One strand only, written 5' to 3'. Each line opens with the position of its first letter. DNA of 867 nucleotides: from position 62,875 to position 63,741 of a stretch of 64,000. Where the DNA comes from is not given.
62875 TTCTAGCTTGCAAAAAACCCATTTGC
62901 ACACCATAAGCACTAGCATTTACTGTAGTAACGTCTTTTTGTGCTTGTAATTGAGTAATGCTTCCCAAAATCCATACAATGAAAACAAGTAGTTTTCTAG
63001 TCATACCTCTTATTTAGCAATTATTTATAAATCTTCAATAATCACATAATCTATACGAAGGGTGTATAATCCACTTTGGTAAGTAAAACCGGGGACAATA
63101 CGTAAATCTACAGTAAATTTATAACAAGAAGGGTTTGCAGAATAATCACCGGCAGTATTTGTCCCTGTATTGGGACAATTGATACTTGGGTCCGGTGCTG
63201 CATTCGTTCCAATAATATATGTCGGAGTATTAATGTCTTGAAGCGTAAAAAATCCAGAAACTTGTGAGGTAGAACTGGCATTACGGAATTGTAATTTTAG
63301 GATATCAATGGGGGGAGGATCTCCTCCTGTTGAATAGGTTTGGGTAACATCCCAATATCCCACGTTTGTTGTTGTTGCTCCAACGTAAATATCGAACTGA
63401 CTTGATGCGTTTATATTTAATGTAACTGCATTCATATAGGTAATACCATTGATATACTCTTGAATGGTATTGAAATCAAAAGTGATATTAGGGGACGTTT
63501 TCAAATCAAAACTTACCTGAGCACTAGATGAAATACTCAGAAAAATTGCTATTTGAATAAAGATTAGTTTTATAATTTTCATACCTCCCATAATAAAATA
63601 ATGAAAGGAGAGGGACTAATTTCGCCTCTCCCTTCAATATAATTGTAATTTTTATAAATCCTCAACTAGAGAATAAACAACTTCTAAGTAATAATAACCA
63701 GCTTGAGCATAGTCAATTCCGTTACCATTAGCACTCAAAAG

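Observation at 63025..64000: Tandem paralogues sharing a conserved C-terminal strand ending in (V/I)EDL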

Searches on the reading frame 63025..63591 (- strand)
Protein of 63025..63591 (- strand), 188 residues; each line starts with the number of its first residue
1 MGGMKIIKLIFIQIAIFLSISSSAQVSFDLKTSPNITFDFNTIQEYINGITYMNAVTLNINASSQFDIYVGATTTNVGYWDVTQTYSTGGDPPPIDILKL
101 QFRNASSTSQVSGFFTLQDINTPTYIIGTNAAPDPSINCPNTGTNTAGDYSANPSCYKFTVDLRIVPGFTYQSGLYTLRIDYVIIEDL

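Call 6: search_protein_families(library=pfam, proteins=[window:63025-63591:-], max_evalue=1)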
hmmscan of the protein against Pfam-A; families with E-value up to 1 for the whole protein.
window:63025-63591:- (188 aa): 0 families

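Call 8: search_protein_families(library=ncbifam, proteins=[window:63025-63591:-], max_evalue=1)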
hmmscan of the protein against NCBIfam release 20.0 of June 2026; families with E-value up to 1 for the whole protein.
window:63025-63591:- (188 aa): 0 families

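Call 9: find_homologous_proteins(query=window:63025-63591:-, max_evalue=0.01)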
Query window:63025-63591:- (188 aa): 74 proteins with E <= 0.01 among 135 candidates.
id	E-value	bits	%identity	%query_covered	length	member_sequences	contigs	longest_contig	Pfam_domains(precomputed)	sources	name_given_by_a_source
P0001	3.1e-118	410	100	100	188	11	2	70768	-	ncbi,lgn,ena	-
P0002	1.6e-88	313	81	94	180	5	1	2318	-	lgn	-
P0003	4.1e-88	312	77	98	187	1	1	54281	-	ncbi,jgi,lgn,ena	-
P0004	9.0e-87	308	77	98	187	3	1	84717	-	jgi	jgi:hypothetical protein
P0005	1.7e-84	300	74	98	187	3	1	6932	-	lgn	-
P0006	9.0e-84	298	74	98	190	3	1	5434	-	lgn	-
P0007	8.2e-83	295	79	89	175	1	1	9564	-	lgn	-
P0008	6.7e-78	279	69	98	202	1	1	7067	-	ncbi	-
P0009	9.7e-77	275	74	88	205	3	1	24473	-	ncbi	-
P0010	4.0e-76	273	67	98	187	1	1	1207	-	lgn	-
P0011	1.4e-75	271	70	90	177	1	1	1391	-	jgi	jgi:hypothetical protein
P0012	1.4e-74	268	69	95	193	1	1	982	-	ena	-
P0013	2.0e-74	267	70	95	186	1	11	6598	-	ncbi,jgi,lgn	jgi:hypothetical protein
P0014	6.5e-74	266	67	98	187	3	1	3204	-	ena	-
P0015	1.5e-73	264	66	98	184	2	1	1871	-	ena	-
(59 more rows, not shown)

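Call 10: find_encoding_contigs(protein=P0001, flank=10000, max_places=4)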
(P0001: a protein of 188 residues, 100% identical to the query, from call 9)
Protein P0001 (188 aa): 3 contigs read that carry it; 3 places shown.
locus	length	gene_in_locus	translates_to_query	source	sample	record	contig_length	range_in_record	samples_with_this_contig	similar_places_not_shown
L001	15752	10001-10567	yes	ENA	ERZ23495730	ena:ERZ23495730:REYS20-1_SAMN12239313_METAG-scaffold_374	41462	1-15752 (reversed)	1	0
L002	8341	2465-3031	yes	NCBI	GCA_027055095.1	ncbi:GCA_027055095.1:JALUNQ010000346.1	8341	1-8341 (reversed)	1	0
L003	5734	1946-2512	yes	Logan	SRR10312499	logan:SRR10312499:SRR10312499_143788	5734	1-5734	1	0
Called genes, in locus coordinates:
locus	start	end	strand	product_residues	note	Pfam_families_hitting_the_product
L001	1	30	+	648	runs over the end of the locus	PF00005:ABC_tran, PF02367:TsaE (faint), PF02463:SMC_N (faint), PF13555:AAA_29 (faint), PF00910:RNA_helicase (faint), PF13304:AAA_21 (faint), PF12848:ABC_tran_Xtn, PF00005:ABC_tran, +1 more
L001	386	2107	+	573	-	PF01235:Na_Ala_symp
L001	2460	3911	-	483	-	PF18962:Por_Secre_tail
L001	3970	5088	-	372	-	-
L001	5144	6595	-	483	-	PF18962:Por_Secre_tail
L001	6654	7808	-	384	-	-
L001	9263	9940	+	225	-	-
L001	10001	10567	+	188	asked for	-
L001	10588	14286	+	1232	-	PF13620:CarboxypepD_reg (faint), PF05036:SPOR (faint)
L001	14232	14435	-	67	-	-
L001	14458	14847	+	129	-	PF05099:TerB (faint)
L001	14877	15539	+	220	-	-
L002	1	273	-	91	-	?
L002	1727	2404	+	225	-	-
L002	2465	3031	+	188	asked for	-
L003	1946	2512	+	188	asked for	-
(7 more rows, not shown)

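Call 15: search_protein_families(library=pfam, proteins=[L001:9263-9937:+, L001:6654-7808:-, L001:5144-6595:-], max_evalue=10)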
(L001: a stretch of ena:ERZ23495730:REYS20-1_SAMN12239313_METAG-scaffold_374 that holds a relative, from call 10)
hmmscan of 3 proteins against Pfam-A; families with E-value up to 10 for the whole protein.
L001:9263-9937:+ (225 aa): 0 families

L001:6654-7808:- (384 aa): 1 family
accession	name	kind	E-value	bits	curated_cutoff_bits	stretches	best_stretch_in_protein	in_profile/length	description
PF17964.7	Big_10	-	0.07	13.8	22.9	1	110-162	35-87/164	Bacterial Ig domain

L001:5144-6595:- (483 aa): 2 families
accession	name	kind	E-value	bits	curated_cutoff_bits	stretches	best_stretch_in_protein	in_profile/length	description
PF18962.6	Por_Secre_tail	-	8.7e-16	58.4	27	1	409-473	1-67/75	Secretion system C-terminal sorting domain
PF17164.10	DUF5122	-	1.7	9.4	27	0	154-180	3-30/36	Domain of unknown function (DUF5122) beta-propeller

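Call 18: search_solved_structures(query=A1, max_evalue=10)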
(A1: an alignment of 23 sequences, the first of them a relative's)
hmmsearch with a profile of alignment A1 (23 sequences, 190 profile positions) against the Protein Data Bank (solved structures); distinct sequences matched with E-value up to 10: 3.
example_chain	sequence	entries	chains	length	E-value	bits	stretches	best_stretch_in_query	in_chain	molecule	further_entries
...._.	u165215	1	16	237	7e-06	29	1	27-84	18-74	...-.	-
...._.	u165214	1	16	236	8.6e-06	28.7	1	27-84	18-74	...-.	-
2mpv_A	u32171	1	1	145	0.64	12.8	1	148-183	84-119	Major fimbrial subunit of aggregative adherence fimbria II AafA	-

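Call 20: search_solved_structures(query=A1, max_evalue=0.01, show_alignments=2)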
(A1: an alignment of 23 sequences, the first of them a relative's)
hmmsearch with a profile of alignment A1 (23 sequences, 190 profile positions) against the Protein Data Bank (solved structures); distinct sequences matched with E-value up to 0.01: 2.
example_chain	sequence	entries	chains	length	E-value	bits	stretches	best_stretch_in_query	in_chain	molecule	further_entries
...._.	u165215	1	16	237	7e-06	29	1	27-84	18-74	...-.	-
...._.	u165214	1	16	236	8.6e-06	28.7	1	27-84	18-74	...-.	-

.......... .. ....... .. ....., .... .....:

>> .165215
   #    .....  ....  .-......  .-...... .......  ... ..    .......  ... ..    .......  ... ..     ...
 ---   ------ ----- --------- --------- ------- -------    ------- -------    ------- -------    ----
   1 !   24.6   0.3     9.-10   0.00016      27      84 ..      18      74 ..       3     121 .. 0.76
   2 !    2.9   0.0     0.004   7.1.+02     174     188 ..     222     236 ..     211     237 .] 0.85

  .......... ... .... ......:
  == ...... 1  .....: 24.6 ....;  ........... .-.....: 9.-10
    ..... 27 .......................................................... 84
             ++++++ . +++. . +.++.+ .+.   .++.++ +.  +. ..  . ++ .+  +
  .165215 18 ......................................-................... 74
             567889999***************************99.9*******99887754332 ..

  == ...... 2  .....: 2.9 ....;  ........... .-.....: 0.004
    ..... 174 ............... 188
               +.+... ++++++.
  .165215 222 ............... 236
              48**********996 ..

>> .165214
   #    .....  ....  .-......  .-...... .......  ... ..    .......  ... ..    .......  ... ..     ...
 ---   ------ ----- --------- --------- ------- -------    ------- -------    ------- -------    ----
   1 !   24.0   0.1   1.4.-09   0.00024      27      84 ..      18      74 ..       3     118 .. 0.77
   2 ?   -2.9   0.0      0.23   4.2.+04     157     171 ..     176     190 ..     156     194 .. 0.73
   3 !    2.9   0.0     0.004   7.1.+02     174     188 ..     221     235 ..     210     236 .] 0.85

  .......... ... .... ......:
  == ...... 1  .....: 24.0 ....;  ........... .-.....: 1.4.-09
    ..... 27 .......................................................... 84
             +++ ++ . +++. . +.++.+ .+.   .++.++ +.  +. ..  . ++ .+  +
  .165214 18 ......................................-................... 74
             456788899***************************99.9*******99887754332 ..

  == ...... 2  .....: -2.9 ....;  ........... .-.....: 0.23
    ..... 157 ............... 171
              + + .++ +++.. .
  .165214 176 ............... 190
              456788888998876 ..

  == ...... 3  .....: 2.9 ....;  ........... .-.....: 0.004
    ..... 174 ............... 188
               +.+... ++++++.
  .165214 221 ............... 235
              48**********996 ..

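Call 27: predict_structure(alignment_id=A1)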
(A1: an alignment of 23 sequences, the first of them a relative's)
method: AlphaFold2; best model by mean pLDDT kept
length: 188 residues; sequences in the alignment: 23
mean_pLDDT: 79.6   pTM: 0.68
mean pLDDT of the five models: 79.6, 78.7, 76.9, 76.8, 76.6
residues with pLDDT >= 90: 59; 70-90: 88; 50-70: 28; < 50: 13
segments of 3 or more residues with pLDDT < 50: 131-136, 141-146
pLDDT, mean of each block of 10 residues (from residue 1): 79 81 64 90 85 89 79 92 89 92 79 86 76 49 47 74 90 92 81
secondary structure, 60 per line:
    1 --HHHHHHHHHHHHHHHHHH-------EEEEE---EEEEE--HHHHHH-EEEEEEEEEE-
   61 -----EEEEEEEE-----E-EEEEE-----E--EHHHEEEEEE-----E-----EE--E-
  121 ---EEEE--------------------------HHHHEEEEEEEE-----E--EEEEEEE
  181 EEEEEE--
elements in order: H3-20 E28-32 E36-40 H43-48 E50-59 E66-73 E81-85 E98-103 E124-127 H154-157 E158-165 E174-186

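Call 32: fold_search(model_id=the predicted structure, library=pdb)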
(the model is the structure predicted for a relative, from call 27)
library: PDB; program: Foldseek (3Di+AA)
matches with E <= 10: 834; with E <= 0.001: 1
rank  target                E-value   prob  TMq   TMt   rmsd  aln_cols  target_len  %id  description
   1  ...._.                3.1e-07  1.00  0.58  0.47   6.0       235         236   19  Cryo-EM structure of TLP-1a (released 2024-11-13)
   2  2df7_N                1.5e-03  0.66  0.26  0.14  22.8       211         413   10  Crystal structure of infectious bursal disease virus VP2 subviral particle (released 2006-06-27)
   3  2df7_K                1.6e-03  0.66  0.26  0.14  22.9       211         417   10  Crystal structure of infectious bursal disease virus VP2 subviral particle (released 2006-06-27)
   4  2df7_C                1.8e-03  0.63  0.26  0.14  23.0       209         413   10  Crystal structure of infectious bursal disease virus VP2 subviral particle (released 2006-06-27)
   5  7vrn_A                2.4e-03  0.54  0.23  0.13  22.0       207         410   10  Structure of infectious bursal disease virus Gt strain (released 2022-03-30)
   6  2df7_D                2.6e-03  0.63  0.26  0.14  21.7       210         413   11  Crystal structure of infectious bursal disease virus VP2 subviral particle (released 2006-06-27)
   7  2gsy_E                2.7e-03  0.44  0.23  0.13  20.6       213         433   10  The 2.6A structure of Infectious Bursal Virus Derived T=1 Particles (released 2006-07-18)
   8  7vrp_F                2.9e-03  0.99  0.35  0.19   7.4       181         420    9  Structure of infectious bursal disease virus Gx strain (released 2022-03-30)
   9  7vrp_B                3.0e-03  0.60  0.26  0.14  23.6       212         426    9  Structure of infectious bursal disease virus Gx strain (released 2022-03-30)
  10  1wcd                  3.2e-03  0.60  0.26  0.14  21.3       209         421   10  Crystal structure of IBDV T1 virus-like particle reveals a missing link in icosahedral viruses evolution (released 2005-04-05)
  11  9i0y_a                3.4e-03  0.99  0.32  0.46   8.5       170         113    8  Recombinant Ena2A fibers (released 2025-03-12)
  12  2df7_H                3.6e-03  0.51  0.25  0.14  22.9       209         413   11  Crystal structure of infectious bursal disease virus VP2 subviral particle (released 2006-06-27)
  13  2df7_L                3.8e-03  0.60  0.26  0.14  21.9       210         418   11  Crystal structure of infectious bursal disease virus VP2 subviral particle (released 2006-06-27)
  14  2df7_F                3.8e-03  0.54  0.26  0.14  22.9       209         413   10  Crystal structure of infectious bursal disease virus VP2 subviral particle (released 2006-06-27)
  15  9i0y_0                4.0e-03  0.99  0.32  0.46   8.5       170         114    8  Recombinant Ena2A fibers (released 2025-03-12)
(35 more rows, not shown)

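Call 33: search_solved_structures(query=L001:9263-9937:+, max_evalue=10, show_alignments=2)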
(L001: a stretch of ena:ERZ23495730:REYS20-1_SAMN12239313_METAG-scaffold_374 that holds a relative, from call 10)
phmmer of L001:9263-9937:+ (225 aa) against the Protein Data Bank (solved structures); distinct sequences matched with E-value up to 10: 3.
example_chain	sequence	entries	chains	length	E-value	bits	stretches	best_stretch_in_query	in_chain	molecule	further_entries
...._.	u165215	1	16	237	2.9e-10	43.3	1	28-207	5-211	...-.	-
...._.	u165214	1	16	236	1.1e-09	41.5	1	28-207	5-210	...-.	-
8qij_A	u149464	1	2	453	0.48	13.2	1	141-204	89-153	Putative anthranilate synthase component I TrpE2/ Salicylate synthase MbtI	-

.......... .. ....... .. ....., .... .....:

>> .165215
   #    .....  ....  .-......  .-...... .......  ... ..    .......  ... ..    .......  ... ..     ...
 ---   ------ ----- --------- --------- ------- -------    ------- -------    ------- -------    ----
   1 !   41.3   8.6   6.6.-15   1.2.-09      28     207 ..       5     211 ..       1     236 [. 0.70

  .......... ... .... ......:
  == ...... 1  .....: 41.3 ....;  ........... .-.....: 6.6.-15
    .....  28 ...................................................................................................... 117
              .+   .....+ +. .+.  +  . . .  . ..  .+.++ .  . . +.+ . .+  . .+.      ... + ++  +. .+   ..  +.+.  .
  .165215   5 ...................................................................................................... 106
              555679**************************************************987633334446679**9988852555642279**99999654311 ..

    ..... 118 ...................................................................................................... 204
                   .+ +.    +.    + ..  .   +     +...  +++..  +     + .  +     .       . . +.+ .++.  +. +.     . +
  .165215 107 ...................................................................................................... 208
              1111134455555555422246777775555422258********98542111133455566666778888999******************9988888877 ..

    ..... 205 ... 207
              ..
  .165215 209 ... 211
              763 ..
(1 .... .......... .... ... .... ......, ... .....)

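Call 35: find_related_loci(query=A1, collection=genome_contigs, flank=10000)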
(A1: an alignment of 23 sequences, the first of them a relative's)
Query A1 (188 aa) in genome_contigs; peptide patterns used: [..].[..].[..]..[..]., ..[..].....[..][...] (x = any residue, [..] = any of these).
37 stretches matched a pattern; 28 encode a relative of the query (tblastn E <= 1e-3); 28 distinct loci.
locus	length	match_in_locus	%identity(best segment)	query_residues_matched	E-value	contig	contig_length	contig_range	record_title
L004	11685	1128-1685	73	4-188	1e-87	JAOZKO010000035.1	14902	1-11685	MAG: Bacteroidales bacterium isolate GMC10_bin_8_sub NODE_2661_length_14902_cov_8.049774, whole genome shotgun sequence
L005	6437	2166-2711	70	11-188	2e-79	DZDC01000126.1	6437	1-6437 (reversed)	MAG TPA_asm: Draconibacterium orientale isolate SulCav_PC08_64_39_31 SulCav_PC08-64_10148_length_6437_cov_18.522563, who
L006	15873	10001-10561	65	3-188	4e-77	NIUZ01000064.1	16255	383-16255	MAG: Bacteroidetes bacterium 4572_112 ex4572_112_scaffold_6111, whole genome shotgun sequence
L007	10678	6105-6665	65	4-188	1e-74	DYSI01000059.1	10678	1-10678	MAG TPA_asm: Draconibacterium orientale isolate SulCav_PC08_3_4_37_42 SulCav_PC08-3_5368_length_10678_cov_25.340111, who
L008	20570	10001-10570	59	4-188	5e-71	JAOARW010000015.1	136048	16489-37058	MAG: Carboxylicivirga sp. isolate McD6.26 contig_7272, whole genome shotgun sequence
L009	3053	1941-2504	59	7-188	4e-71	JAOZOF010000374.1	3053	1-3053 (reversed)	MAG: Marinilabiliaceae bacterium isolate GMC4.concoct.52 GMC4_75986_length_3053_cov_13.321548, whole genome shotgun sequ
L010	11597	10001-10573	56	4-188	2e-70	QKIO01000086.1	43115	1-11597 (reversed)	MAG: Bacteroidales bacterium isolate SZUA-582 scaffold_1522, whole genome shotgun sequence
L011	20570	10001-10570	60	2-188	3e-70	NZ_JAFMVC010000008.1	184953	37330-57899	Carboxylicivirga sp. A043 8_length=184954, whole genome shotgun sequence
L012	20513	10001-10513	62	19-188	1e-69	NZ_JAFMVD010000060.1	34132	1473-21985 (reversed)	Carboxylicivirga fragile strain N1Y90 scaffold_60_length=34133, whole genome shotgun sequence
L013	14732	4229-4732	63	22-188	3e-68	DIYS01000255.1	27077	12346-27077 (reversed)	MAG TPA_asm: Saccharicrinis sp. UBA6048 UBA6048_contig_2746, whole genome shotgun sequence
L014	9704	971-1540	56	2-188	6e-68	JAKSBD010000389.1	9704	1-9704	MAG: Bacteroidales bacterium isolate MAG.147 k141_3716619, whole genome shotgun sequence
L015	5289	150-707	60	3-188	5e-66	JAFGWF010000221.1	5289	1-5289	MAG: Bacteroidales bacterium isolate ZodW_Metabat.232 k87_10363702, whole genome shotgun sequence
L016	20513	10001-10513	58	19-188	2e-64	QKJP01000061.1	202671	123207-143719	MAG: Bacteroidales bacterium isolate SZUA-609 scaffold_48, whole genome shotgun sequence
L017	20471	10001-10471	64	33-188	2e-63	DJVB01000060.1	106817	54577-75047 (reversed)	MAG TPA_asm: Bacteroidales bacterium UBA6267 UBA6267_contig_6826, whole genome shotgun sequence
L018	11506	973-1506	59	10-188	3e-63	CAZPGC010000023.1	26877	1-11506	MAG TPA_asm: uncultured Prolixibacteraceae bacterium isolate SRP163575_co3_323 genome assembly, contig: NODE_1758_length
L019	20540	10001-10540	52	9-188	1e-61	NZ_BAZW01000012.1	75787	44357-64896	Geofilum rubicundum JCM 15548, whole genome shotgun sequence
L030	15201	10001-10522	46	20-188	1e-48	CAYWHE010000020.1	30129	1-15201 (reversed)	MAG TPA_asm: uncultured Flavobacteriaceae bacterium isolate SRP173033_co1_221 genome assembly, contig: NODE_2255_length_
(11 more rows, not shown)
